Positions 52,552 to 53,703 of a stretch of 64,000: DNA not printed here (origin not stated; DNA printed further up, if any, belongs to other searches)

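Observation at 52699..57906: Non-canonical polyol PTS locus: MtlA-like EIIC-B-B-A with a duplicated EIIB, a GpsA-family dehydrogenase lacking GxGxxG, and a LacI-type regulator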

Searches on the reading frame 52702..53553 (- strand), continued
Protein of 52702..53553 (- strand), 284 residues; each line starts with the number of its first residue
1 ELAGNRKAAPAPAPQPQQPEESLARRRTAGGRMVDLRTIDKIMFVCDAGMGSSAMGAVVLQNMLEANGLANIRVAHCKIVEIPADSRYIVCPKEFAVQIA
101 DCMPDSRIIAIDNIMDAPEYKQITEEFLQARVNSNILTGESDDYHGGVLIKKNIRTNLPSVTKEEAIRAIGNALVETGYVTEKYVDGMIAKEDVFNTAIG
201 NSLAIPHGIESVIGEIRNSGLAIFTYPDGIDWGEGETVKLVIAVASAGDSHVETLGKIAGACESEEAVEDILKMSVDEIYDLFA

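Call 62: find_encoding_contigs(protein=P0277, flank=8000, max_places=1)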
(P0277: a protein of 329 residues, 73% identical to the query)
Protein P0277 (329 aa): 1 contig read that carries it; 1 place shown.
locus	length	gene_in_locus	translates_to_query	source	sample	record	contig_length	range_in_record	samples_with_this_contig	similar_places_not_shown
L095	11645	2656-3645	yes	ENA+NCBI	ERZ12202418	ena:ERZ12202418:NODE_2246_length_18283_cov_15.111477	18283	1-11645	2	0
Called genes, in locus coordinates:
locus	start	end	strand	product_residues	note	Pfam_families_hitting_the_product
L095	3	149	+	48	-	?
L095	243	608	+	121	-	PF07892:DUF1667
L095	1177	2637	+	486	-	PF02378:PTS_EIIC, PF02302:PTS_IIB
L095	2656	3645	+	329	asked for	PF02302:PTS_IIB, PF00359:PTS_EIIA_2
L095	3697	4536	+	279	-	PF00456:Transketolase_N, PF13292:DXP_synthase_N, PF00676:E1_dh, PF02775:TPP_enzyme_C (weak)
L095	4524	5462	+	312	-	PF02779:Transket_pyr, PF02780:Transketolase_C, PF22613:Transketolase_C_1, PF17147:PFOR_II (weak)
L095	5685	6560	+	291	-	PF00126:HTH_1, PF03466:LysR_substrate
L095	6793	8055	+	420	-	PF00939:Na_sulph_symp, PF03600:CitMHS, PF06808:DctM (weak)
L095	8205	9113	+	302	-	PF05681:Fumerase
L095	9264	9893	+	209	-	PF05683:Fumerase_C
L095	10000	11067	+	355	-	PF00180:Iso_dh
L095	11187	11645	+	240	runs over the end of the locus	PF00392:GntR, PF07702:UTRA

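Call 70: find_encoding_contigs(protein=P0281, flank=9000, max_places=1)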
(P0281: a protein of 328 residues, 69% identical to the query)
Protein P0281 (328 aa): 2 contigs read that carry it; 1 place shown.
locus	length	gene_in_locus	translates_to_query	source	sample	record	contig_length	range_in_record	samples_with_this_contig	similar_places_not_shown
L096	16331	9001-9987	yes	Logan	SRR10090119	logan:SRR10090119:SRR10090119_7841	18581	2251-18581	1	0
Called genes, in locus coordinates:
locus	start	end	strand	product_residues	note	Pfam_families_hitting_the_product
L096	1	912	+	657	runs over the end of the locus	PF05043:Mga (faint), PF00874:PRD, PF00359:PTS_EIIA_2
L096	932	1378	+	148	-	PF00359:PTS_EIIA_2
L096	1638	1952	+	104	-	PF02302:PTS_IIB, PF25554:PTS_EIIB_BC_N (weak)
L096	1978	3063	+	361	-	PF02378:PTS_EIIC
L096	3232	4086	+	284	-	PF01116:F_bP_aldolase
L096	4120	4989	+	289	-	PF01116:F_bP_aldolase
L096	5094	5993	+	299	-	PF00480:ROK, PF01869:BcrAD_BadFG (faint)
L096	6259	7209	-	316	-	PF08281:Sigma70_r4_2 (faint), PF13412:HTH_24 (weak), PF04198:Sugar-bind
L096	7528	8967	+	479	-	PF02378:PTS_EIIC, PF02302:PTS_IIB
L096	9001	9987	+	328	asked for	PF02302:PTS_IIB, PF00359:PTS_EIIA_2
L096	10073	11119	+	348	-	PF01210:NAD_Gly3P_dh_N, PF07479:NAD_Gly3P_dh_C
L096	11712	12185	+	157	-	PF13673:Acetyltransf_10, PF00583:Acetyltransf_1, PF13508:Acetyltransf_7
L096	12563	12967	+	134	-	-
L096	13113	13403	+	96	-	-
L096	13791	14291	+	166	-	PF00583:Acetyltransf_1, PF13673:Acetyltransf_10, PF13508:Acetyltransf_7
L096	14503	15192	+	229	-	PF00376:MerR, PF13411:MerR_1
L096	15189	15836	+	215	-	PF02096:60KD_IMP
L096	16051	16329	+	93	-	?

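Call 71: find_encoding_contigs(protein=P0288, flank=9000, max_places=1)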
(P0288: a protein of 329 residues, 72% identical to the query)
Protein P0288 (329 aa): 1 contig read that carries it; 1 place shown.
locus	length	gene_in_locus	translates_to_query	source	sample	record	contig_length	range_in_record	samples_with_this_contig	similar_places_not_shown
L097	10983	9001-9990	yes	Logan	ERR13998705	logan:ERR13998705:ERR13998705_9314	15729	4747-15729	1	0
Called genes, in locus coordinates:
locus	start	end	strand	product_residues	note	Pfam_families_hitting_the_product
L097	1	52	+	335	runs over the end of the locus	PF09019:EcoRII-C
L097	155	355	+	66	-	PF01909:NTP_transf_2, PF18765:Polbeta (weak)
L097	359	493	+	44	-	-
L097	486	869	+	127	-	PF05168:HEPN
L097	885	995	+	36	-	-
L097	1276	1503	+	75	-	-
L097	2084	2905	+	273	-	PF00702:Hydrolase, PF08282:Hydrolase_3, PF11019:DUF2608 (faint), PF13419:HAD_2 (faint), PF05116:S6PP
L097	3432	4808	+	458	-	PF01554:MatE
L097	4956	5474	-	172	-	PF14512:TM1586_NiRdase (weak), PF00881:Nitroreductase, PF14512:TM1586_NiRdase (weak)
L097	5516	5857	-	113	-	PF01638:HxlR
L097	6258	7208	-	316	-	PF08281:Sigma70_r4_2 (faint), PF13412:HTH_24 (weak), PF04198:Sugar-bind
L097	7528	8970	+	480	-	PF02378:PTS_EIIC, PF02302:PTS_IIB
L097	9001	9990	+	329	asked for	PF02302:PTS_IIB, PF00359:PTS_EIIA_2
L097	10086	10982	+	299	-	?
